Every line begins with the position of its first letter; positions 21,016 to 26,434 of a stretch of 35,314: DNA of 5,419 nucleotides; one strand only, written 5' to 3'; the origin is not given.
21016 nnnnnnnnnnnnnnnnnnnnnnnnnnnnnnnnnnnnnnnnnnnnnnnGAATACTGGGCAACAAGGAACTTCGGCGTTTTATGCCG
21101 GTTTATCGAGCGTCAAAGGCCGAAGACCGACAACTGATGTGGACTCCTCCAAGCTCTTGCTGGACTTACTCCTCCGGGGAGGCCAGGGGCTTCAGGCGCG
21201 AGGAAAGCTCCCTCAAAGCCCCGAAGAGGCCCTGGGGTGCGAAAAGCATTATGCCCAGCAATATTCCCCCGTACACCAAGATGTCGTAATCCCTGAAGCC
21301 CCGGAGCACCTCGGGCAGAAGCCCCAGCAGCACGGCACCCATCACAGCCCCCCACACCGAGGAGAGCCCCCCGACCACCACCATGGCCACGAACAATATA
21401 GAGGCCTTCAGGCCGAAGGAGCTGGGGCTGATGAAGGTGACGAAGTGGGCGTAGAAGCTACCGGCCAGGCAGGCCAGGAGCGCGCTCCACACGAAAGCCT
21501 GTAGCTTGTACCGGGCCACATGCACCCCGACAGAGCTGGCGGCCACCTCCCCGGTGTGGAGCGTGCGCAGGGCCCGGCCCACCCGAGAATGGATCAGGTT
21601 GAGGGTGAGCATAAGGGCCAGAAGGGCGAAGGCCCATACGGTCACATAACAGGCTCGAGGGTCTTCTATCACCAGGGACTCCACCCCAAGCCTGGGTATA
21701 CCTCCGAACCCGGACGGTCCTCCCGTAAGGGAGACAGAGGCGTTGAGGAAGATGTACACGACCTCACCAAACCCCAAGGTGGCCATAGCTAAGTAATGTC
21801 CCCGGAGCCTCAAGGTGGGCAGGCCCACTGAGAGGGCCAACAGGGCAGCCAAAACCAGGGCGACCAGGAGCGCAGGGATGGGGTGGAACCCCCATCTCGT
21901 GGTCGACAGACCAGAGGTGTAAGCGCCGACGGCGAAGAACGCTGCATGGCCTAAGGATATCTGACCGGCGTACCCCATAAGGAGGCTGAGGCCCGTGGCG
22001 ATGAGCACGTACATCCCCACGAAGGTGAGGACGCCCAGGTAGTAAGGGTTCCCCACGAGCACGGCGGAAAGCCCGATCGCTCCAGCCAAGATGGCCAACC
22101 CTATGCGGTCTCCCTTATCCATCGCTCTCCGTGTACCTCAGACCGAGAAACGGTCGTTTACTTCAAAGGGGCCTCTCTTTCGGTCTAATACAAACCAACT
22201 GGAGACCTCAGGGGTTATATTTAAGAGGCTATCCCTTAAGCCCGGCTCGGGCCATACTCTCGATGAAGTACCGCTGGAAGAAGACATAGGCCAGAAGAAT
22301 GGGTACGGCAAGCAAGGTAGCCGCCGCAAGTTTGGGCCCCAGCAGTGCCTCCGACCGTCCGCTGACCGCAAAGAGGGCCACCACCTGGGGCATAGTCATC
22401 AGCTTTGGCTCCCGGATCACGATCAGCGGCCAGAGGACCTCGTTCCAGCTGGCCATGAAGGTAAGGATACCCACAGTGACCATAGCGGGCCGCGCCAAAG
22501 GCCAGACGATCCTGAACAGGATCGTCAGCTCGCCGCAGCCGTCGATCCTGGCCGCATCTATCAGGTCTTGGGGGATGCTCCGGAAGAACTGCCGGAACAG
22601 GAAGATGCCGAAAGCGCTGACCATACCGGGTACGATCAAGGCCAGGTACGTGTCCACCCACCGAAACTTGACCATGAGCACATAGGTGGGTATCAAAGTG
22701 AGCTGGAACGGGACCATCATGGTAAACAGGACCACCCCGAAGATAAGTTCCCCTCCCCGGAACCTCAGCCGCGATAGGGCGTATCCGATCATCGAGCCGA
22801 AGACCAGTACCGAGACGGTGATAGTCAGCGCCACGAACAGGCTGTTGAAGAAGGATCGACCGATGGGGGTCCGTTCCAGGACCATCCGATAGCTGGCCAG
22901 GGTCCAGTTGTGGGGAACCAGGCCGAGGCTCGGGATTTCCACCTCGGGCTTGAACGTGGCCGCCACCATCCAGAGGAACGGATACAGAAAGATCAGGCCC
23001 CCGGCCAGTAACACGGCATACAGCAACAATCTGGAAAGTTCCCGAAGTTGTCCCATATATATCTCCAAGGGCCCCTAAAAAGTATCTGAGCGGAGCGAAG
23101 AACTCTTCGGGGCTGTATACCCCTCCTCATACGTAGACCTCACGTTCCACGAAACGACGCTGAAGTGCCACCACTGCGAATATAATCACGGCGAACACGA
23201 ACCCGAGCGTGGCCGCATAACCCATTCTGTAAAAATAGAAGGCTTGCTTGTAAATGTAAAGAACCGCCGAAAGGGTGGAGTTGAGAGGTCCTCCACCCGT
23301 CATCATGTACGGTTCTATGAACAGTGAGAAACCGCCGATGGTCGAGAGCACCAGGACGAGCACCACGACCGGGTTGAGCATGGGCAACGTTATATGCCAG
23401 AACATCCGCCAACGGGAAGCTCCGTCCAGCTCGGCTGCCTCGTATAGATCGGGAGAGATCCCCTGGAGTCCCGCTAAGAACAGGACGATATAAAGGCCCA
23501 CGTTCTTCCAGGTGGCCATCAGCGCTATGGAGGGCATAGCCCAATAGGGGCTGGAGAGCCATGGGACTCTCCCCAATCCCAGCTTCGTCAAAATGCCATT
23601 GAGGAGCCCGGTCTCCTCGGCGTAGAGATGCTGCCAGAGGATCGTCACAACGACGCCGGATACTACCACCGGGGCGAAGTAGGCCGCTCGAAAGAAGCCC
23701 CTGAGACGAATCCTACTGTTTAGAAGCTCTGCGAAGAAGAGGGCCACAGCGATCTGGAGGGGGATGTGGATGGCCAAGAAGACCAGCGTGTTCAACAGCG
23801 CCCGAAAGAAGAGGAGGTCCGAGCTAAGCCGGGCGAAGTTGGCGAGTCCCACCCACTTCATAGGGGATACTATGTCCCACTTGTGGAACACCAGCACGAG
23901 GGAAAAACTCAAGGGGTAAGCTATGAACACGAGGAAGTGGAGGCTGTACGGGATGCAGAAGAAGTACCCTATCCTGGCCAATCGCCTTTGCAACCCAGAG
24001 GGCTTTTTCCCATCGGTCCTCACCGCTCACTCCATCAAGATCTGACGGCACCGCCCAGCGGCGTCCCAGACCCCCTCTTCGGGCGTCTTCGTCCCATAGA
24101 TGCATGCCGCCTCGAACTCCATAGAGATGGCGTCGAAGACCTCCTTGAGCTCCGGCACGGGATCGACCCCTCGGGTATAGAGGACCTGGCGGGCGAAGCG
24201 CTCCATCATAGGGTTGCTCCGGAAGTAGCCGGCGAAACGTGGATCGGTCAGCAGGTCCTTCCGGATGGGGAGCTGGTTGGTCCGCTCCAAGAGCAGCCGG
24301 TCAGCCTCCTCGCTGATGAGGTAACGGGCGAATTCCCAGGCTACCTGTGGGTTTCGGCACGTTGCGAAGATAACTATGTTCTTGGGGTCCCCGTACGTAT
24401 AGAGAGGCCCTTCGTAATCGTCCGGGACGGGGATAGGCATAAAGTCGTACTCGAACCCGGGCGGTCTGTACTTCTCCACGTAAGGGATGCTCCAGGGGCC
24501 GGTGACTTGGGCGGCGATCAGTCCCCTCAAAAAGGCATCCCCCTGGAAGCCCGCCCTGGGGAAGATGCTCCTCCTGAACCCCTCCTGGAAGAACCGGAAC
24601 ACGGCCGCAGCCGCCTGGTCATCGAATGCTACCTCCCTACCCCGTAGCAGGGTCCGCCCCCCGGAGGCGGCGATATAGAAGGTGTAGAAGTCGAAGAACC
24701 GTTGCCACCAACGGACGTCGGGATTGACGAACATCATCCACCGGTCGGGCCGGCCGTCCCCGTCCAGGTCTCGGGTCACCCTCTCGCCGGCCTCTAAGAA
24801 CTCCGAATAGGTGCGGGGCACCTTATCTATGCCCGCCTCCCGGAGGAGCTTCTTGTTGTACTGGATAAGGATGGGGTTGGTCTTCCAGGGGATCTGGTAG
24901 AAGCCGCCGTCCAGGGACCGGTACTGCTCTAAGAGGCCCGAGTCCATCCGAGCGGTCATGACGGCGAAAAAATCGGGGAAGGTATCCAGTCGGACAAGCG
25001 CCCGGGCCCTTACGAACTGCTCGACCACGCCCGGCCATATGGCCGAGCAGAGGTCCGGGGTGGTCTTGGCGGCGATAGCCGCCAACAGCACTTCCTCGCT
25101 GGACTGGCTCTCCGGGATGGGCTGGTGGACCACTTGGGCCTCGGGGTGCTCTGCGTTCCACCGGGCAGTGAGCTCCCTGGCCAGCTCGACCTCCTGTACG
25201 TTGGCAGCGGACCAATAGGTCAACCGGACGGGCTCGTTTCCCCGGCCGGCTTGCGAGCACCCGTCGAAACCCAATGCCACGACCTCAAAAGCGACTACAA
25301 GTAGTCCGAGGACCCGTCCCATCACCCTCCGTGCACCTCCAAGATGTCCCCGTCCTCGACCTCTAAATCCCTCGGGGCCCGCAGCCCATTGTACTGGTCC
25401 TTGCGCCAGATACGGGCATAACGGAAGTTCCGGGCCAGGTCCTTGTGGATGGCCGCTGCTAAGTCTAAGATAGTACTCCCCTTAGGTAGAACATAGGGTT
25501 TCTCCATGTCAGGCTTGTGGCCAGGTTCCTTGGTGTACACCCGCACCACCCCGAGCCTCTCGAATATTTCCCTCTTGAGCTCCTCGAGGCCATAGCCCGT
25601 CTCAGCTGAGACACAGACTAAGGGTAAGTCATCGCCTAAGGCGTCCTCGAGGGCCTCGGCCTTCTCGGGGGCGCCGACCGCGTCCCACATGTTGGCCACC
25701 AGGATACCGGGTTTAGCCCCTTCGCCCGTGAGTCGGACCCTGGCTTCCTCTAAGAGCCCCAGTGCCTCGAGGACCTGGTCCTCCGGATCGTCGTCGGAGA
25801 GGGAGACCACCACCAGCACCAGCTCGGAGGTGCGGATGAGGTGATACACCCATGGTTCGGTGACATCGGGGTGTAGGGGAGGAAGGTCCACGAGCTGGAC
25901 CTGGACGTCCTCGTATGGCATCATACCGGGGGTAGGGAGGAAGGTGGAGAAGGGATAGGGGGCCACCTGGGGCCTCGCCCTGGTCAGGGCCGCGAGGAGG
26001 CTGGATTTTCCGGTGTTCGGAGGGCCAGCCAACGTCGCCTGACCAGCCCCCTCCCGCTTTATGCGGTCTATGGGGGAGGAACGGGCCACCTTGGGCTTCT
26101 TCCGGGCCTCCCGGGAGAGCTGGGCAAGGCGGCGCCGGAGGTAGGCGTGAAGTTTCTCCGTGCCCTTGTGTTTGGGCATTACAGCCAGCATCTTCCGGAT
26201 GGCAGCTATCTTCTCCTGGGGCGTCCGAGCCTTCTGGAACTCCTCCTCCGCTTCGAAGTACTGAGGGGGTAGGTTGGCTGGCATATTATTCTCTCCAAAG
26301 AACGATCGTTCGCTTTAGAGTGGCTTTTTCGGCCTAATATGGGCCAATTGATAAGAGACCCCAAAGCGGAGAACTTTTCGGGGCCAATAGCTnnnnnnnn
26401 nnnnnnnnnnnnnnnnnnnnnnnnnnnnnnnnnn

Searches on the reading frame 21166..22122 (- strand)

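Call 82: search_protein_families(library=pfam, proteins=[window:21166-22122:-], max_evalue=0.00001)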
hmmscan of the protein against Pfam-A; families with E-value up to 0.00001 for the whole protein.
window:21166-22122:- (318 aa): 1 family
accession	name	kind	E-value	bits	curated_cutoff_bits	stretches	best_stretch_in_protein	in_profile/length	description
PF02653.21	BPD_transp_2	-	8e-43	146.9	26.8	1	28-293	2-265/269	Branched-chain amino acid transport system / permease component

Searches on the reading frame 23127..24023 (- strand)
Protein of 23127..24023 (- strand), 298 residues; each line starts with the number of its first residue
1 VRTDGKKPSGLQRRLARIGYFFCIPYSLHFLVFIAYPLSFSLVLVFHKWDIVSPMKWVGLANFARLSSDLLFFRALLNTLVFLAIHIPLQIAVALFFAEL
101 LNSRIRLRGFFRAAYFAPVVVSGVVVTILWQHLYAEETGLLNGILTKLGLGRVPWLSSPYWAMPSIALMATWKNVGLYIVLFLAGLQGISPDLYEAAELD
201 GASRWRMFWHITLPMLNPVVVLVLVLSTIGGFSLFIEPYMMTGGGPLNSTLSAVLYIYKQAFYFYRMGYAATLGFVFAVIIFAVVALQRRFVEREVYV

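Call 82: search_protein_families(library=pfam, proteins=[window:23127-24023:-], max_evalue=0.00001)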
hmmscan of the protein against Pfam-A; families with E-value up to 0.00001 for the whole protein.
window:23127-24023:- (298 aa): 1 family
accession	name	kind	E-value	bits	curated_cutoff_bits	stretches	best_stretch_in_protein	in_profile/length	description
PF00528.27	BPD_transp_1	-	4.9e-21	75.7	26.4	1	91-294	2-181/184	Binding-protein-dependent transport system inner membrane component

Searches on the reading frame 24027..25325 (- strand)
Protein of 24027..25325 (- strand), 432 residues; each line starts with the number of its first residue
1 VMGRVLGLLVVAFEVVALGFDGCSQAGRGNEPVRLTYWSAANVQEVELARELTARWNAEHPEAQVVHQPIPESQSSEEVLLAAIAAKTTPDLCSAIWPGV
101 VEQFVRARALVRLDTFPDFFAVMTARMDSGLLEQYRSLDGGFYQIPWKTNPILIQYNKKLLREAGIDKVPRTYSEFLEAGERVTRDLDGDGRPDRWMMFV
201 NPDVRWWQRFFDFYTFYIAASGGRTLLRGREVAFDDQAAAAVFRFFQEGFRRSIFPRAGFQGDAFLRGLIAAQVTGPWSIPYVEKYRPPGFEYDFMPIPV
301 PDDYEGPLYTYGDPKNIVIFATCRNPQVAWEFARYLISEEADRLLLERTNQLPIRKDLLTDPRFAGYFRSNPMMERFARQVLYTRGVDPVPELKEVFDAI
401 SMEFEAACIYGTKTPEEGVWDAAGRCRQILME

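Call 82: search_protein_families(library=pfam, proteins=[window:24027-25325:-], max_evalue=0.00001)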
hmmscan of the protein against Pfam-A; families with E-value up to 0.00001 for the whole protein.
window:24027-25325:- (432 aa): 2 families
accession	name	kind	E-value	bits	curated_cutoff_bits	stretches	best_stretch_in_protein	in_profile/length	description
PF01547.30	SBP_bac_1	-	2.6e-27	97.1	26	1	45-341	6-305/307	Bacterial extracellular solute-binding protein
PF13416.11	SBP_bac_8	-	1.6e-23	84.4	27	1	53-364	3-271/279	Bacterial extracellular solute-binding protein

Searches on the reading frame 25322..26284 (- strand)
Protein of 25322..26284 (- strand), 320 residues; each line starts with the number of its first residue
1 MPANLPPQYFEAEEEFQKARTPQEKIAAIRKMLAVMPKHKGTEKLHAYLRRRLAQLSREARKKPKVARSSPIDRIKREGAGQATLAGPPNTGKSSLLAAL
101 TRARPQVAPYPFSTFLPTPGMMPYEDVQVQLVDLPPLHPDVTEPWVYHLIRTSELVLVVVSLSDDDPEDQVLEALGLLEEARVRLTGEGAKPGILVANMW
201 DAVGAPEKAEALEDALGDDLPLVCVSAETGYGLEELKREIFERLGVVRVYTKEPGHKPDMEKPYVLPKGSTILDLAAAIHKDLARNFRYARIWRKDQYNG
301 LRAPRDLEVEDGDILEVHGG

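Call 82: search_protein_families(library=pfam, proteins=[window:25322-26284:-], max_evalue=0.00001)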
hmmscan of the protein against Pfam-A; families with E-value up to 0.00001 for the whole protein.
window:25322-26284:- (320 aa): 3 families
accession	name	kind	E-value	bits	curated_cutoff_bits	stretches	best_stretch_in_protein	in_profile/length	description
PF01926.29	MMR_HSR1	-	3.3e-14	53.4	21.9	1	84-178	3-100/113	50S ribosome-binding GTPase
PF02824.27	TGS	-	4.6e-14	52.6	22.2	1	247-317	1-58/60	TGS domain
PF02421.24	FeoB_N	-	2.3e-10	40.7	27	1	83-240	3-156/156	Ferrous iron transport protein B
